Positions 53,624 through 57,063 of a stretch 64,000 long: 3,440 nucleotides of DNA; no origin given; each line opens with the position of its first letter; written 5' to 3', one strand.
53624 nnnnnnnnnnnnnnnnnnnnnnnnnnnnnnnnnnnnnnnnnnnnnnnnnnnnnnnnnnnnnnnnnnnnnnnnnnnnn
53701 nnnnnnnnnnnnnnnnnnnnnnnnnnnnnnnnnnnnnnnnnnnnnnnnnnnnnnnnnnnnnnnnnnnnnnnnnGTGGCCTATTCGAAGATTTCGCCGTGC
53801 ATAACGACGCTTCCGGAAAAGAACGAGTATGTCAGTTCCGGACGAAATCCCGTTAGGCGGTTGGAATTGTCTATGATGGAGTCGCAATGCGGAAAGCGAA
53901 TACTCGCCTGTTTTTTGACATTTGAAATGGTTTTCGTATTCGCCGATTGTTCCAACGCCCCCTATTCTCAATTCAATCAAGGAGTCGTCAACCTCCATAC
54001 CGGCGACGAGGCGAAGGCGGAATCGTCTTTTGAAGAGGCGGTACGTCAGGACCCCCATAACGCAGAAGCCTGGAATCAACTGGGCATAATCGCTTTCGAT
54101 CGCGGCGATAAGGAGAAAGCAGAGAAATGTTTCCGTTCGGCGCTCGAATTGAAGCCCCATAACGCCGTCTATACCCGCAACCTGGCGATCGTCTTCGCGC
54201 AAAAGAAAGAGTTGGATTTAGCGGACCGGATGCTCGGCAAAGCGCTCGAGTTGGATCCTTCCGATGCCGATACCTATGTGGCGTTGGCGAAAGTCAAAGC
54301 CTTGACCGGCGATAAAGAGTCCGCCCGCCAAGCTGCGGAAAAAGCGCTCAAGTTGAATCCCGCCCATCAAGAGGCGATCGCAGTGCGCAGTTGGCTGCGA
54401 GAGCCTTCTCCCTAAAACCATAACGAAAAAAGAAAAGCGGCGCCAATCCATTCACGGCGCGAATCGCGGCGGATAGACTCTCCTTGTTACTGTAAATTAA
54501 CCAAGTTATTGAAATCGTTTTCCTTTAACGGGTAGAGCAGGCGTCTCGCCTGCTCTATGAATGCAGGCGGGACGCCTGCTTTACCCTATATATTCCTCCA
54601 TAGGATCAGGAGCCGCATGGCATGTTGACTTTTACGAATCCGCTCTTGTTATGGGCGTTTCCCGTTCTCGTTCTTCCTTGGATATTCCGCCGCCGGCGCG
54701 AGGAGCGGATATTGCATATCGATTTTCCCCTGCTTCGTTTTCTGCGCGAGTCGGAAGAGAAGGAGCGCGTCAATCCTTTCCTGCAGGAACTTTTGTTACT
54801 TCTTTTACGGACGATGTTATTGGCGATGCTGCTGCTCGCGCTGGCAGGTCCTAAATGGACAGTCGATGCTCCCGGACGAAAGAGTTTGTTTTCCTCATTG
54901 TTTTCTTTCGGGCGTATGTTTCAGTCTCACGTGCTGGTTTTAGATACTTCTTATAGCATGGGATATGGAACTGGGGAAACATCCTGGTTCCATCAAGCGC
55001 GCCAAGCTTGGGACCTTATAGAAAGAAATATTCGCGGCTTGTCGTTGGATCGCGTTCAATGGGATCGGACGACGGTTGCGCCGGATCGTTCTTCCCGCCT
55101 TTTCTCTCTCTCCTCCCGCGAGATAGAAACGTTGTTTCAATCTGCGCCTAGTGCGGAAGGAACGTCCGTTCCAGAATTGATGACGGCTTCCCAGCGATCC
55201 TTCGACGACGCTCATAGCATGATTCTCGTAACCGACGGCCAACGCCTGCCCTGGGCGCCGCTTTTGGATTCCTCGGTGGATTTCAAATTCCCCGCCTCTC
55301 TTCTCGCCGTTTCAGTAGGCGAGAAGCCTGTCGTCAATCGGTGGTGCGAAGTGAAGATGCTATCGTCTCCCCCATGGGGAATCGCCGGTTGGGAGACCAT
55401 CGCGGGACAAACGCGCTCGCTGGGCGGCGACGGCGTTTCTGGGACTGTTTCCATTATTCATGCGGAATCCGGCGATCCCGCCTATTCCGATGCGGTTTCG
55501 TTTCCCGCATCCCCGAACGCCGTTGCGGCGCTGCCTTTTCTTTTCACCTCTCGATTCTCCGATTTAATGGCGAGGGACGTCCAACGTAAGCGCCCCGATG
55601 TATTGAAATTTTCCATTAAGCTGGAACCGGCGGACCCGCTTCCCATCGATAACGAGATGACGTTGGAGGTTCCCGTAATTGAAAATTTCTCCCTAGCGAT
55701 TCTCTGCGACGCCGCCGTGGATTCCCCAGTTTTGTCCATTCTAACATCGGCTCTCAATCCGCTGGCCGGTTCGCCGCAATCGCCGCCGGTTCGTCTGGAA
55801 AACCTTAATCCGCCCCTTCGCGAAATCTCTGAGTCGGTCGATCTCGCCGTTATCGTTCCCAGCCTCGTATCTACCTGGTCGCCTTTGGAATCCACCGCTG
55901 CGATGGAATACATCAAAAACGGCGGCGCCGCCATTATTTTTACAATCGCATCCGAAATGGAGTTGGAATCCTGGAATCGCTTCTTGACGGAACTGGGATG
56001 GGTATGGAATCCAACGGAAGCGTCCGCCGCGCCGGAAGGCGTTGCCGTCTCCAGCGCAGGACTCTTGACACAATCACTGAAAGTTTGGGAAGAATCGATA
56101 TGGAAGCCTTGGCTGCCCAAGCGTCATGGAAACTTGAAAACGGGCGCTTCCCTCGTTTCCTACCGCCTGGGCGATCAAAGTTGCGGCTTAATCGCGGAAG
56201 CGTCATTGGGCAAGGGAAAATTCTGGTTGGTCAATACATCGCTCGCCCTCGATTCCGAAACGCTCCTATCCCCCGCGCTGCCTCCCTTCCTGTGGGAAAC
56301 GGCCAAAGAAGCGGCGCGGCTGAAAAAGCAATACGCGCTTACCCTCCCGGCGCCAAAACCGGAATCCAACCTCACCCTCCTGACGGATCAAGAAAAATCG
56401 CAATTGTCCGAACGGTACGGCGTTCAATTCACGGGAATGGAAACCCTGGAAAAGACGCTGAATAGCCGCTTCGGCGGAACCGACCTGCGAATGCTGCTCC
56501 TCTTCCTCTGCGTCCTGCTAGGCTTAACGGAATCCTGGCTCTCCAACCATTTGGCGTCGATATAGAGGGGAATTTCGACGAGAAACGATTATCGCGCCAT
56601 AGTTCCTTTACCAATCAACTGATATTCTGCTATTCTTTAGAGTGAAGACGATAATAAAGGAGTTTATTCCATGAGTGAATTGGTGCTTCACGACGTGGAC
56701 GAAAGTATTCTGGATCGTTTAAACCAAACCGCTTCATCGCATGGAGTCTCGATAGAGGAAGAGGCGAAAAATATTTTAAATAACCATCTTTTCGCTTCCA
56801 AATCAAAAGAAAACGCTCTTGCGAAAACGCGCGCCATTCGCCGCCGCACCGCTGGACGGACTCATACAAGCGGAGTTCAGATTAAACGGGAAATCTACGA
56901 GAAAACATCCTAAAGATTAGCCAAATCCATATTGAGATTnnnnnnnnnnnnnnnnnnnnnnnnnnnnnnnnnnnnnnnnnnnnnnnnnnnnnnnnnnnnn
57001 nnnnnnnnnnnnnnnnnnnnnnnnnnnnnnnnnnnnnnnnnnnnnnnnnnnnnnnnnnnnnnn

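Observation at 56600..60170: Low-GC island: VapBC module plus a three-gene operon (AAA+ Orc1/Cdc6-like ATPase and two proteins of unknown function), a candidate undescribed accessory or defence system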

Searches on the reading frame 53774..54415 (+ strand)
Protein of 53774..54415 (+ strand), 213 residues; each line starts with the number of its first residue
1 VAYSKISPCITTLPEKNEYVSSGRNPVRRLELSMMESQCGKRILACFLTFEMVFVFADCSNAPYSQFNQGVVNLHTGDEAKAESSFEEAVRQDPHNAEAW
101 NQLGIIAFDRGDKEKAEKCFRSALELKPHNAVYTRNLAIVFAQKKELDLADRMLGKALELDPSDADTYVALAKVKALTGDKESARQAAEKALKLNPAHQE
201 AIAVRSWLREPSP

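Call 54: search_protein_families(library=pfam, proteins=[window:53774-54415:+], max_evalue=0.001)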
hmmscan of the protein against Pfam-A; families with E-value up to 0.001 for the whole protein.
window:53774-54415:+ (213 aa): 23 families
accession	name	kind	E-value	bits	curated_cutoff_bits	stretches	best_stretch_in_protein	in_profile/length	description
PF07719.23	TPR_2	-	4.3e-26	89.3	27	3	97-130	1-34/34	Tetratricopeptide repeat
PF00515.34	TPR_1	-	6.4e-24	83.2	27.8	1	97-130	1-34/34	Tetratricopeptide repeat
PF13181.12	TPR_8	-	7.6e-23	79.1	25.7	2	97-130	1-34/34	Tetratricopeptide repeat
PF13432.12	TPR_16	-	1.2e-19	70.8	32.7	2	80-131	14-65/65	Tetratricopeptide repeat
PF13431.12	TPR_17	-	2.3e-18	65.3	24.4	2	86-117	2-33/34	Tetratricopeptide repeat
PF13424.12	TPR_12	-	2.7e-18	66.4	30.1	3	97-161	3-75/77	Tetratricopeptide repeat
PF13428.12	TPR_14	-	5.3e-15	54.9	23.5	1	98-138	2-42/44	Tetratricopeptide repeat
PF14559.12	TPR_19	-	5.1e-14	52.8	25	2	77-133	5-61/68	Tetratricopeptide repeat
PF13414.12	TPR_11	-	2.5e-13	49.9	26.8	0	141-177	4-40/42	TPR repeat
PF23914.1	TPR_CcmH_CycH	-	2.8e-13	50.4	42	1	90-200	43-156/158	Cytochrome c-type biogenesis protein H TPR domain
PF13371.12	TPR_9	-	1.8e-08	34.7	35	0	104-170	2-68/73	Tetratricopeptide repeat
PF13174.12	TPR_6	-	1.2e-07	32.3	26.3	0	64-95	1-32/33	Tetratricopeptide repeat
PF25062.1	ARM_TT21_N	-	1.8e-07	31.6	40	0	162-208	97-144/222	Tetratricopeptide repeat protein 21 N-terminal ARM repeat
PF13429.12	TPR_15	-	5.5e-07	29.7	26.2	0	163-207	144-188/280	Tetratricopeptide repeat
PF13374.12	TPR_10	-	2.1e-06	28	27.5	0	101-126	6-31/42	Tetratricopeptide repeat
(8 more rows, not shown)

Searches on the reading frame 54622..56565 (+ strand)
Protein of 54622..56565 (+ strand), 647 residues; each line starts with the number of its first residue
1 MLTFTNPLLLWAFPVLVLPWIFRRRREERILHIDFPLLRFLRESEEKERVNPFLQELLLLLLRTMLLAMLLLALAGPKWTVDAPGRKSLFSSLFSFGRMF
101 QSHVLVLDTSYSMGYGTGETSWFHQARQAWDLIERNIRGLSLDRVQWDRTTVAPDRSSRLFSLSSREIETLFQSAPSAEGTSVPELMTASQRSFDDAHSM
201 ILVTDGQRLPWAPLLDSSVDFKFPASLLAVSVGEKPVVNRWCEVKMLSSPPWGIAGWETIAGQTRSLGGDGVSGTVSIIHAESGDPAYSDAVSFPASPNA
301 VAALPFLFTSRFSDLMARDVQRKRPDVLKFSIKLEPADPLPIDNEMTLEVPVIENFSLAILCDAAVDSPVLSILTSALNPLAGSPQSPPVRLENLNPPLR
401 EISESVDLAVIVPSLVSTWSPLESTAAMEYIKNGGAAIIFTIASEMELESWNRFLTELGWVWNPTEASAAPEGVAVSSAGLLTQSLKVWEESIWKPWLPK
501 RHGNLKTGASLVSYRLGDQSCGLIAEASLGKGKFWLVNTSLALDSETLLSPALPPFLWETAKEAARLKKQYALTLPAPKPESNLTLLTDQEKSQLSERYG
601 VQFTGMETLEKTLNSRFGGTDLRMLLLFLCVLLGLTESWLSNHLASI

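Call 3: search_protein_families(library=pfam, proteins=[window:54622-56565:+], max_evalue=1)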
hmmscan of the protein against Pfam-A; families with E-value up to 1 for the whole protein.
window:54622-56565:+ (647 aa): 1 family
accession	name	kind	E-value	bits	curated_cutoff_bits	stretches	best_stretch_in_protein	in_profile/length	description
PF07584.16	BatA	-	6.3e-12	46.2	25.9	1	1-77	1-77/77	Aerotolerance regulator N-terminal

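Call 55: find_related_loci(query=window:54622-56565:+, collection=metagenome_contigs, flank=8000)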
Query window:54622-56565:+ (647 aa) in metagenome_contigs; peptide patterns used: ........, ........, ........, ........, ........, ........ (x = any residue, [..] = any of these).
51 stretches matched a pattern; 3 encode a relative of the query (tblastn E <= 1e-3); 3 distinct loci.
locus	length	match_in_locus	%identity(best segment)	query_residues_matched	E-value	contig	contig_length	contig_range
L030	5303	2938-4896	53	1-646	0e+0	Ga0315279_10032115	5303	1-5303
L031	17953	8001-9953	48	1-647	2e-179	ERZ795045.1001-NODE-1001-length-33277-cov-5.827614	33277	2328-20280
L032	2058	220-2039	42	1-604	1e-142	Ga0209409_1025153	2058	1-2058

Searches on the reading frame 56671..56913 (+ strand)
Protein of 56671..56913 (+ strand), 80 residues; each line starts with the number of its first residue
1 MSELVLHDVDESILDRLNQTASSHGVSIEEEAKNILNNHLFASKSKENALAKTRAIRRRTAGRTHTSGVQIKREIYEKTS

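Call 3: search_protein_families(library=pfam, proteins=[window:56671-56913:+], max_evalue=1)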
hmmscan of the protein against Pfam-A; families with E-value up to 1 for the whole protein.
window:56671-56913:+ (80 aa): 1 family
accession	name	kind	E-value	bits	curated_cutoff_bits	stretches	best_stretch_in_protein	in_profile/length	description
PF22513.2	FitA-like_RHH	-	1.9e-07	31.4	27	1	6-38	5-37/39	Antitoxin FitA-like, ribbon-helix-helix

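Call 4: search_protein_families(library=padloc, proteins=[window:56671-56913:+], max_evalue=1)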
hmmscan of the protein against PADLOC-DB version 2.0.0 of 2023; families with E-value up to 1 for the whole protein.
window:56671-56913:+ (80 aa): 1 family
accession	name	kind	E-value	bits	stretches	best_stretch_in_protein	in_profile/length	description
PDLC00713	Effector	-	0.016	12.3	1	16-70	112-167/355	2TM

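Call 5: search_protein_families(library=ncbifam, proteins=[window:56671-56913:+], max_evalue=1)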
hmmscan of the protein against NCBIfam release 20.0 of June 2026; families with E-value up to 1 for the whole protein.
window:56671-56913:+ (80 aa): 2 families
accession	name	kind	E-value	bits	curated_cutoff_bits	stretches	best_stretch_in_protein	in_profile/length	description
NF050181.1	TA_anti_VapB_Myco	equivalog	0.062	13.8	60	1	1-30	1-30/72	type II toxin-antitoxin system VapB family antitoxin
NF033448.0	BREX_6_BrxE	equivalog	0.081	12.8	80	1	8-78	90-157/182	BREX-6 system BrxE protein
